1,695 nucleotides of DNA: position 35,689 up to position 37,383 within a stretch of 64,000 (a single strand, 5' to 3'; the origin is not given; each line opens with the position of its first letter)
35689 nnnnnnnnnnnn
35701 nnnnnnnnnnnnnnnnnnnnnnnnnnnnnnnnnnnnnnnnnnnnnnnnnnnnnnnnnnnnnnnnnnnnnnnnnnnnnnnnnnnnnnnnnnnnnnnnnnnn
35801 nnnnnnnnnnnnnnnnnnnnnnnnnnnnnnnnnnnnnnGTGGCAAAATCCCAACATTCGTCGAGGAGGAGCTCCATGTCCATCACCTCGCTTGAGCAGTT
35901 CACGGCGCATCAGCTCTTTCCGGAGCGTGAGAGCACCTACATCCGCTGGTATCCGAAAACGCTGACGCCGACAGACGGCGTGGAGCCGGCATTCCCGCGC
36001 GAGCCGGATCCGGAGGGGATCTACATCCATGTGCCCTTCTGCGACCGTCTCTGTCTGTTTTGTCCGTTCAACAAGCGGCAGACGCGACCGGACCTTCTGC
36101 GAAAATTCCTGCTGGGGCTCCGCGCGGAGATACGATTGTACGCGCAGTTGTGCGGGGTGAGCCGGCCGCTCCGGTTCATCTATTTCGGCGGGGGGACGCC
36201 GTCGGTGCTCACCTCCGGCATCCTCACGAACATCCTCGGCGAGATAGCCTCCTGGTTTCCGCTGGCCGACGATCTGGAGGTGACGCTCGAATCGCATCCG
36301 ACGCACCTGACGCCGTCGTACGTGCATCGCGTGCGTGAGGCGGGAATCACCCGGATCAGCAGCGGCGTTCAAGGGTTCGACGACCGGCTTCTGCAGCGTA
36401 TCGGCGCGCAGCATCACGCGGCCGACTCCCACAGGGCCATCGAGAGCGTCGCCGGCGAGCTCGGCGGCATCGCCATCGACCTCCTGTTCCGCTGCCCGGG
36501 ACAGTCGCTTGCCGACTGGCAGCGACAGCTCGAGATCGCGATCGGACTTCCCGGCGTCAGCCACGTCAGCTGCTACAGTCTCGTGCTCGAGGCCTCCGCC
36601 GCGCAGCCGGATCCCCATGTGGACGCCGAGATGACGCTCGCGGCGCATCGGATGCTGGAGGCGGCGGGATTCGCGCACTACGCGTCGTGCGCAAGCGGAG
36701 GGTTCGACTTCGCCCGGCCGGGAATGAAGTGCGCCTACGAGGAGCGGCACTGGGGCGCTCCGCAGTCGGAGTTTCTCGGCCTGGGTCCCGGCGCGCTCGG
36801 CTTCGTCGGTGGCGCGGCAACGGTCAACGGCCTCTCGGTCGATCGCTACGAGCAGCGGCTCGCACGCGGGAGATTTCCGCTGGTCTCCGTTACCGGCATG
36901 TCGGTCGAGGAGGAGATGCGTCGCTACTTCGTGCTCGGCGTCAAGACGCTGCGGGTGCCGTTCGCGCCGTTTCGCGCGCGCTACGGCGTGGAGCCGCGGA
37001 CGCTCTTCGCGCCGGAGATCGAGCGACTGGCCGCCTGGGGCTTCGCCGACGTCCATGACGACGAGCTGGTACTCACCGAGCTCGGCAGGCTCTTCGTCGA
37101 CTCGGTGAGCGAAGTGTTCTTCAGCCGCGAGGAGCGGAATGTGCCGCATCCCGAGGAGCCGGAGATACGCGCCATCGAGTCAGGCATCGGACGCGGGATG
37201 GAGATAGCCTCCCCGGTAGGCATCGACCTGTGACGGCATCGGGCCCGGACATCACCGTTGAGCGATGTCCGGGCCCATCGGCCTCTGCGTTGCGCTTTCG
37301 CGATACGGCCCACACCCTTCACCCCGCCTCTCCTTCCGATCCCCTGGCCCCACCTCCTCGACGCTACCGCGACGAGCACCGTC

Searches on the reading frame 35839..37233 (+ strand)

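Call 57: search_protein_families(library=pfam, proteins=[window:35839-37233:+], max_evalue=0.00001)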
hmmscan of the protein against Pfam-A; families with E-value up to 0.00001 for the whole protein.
window:35839-37233:+ (464 aa): 2 families
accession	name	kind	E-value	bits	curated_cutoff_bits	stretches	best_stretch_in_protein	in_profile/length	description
PF04055.27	Radical_SAM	-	3.5e-16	60.2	29.5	1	62-204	1-136/166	Radical SAM superfamily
PF06969.22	HemN_C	-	4.6e-07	30.2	24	1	355-419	2-67/67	HemN C-terminal domain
